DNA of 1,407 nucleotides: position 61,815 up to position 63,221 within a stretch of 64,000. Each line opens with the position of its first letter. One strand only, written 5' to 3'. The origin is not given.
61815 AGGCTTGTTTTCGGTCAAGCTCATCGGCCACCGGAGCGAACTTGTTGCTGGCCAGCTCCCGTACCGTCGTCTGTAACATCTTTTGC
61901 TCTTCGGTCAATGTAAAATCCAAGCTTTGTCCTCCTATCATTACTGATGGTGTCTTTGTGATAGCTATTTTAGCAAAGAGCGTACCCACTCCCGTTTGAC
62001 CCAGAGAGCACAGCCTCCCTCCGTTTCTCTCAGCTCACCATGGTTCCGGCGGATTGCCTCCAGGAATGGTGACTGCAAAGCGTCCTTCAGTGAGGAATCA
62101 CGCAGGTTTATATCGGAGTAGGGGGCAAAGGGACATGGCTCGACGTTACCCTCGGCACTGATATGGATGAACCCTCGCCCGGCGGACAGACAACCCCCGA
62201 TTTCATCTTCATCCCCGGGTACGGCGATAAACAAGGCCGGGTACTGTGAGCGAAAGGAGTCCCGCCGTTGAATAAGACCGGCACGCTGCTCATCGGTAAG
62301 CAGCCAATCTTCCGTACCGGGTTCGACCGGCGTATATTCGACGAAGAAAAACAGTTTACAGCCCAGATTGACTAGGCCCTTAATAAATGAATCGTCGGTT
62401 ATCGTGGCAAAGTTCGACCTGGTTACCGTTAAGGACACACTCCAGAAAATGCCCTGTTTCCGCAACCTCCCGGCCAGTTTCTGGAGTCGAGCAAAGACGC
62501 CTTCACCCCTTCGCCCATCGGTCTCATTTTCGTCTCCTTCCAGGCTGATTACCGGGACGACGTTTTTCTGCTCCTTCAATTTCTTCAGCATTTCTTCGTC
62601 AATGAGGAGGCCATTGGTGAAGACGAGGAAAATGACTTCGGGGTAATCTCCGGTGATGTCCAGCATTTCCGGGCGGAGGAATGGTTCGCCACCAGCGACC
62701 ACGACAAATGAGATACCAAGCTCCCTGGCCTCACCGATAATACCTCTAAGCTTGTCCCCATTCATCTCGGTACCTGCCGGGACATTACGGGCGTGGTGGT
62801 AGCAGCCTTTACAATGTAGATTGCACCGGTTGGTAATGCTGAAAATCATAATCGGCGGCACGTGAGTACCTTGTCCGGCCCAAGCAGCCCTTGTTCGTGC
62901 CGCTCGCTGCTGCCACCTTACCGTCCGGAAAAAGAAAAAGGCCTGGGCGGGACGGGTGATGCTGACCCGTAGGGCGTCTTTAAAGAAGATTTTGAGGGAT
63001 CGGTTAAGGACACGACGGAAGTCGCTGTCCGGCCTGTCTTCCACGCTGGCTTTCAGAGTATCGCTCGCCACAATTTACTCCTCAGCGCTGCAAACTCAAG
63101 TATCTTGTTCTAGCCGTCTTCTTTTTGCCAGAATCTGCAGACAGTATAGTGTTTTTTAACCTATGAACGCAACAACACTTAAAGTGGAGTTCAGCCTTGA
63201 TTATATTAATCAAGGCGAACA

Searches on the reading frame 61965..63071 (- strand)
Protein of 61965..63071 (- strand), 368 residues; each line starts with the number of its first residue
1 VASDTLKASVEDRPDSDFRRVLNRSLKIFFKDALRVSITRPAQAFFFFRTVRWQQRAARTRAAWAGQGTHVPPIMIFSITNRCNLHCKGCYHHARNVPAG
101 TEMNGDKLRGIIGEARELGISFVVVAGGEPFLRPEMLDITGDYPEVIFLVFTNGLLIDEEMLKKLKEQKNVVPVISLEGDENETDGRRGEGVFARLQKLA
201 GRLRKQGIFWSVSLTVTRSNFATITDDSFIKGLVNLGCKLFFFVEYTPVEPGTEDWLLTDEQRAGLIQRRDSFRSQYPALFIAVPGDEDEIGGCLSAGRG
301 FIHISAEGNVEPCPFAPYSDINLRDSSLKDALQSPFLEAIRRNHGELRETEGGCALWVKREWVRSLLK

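Call 27: search_protein_families(library=pfam, proteins=[window:61965-63071:-])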
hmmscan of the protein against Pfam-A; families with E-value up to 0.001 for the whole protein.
window:61965-63071:- (368 aa): 3 families
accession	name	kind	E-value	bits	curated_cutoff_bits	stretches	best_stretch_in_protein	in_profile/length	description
PF04055.27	Radical_SAM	-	1.2e-15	58.6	29.5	1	78-210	2-145/166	Radical SAM superfamily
PF13353.11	Fer4_12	-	4.7e-05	24.1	22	1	80-134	12-67/137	4Fe-4S single cluster domain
PF13186.11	SPASM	-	0.00032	21.3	21.5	1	294-344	1-56/67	Iron-sulfur cluster-binding domain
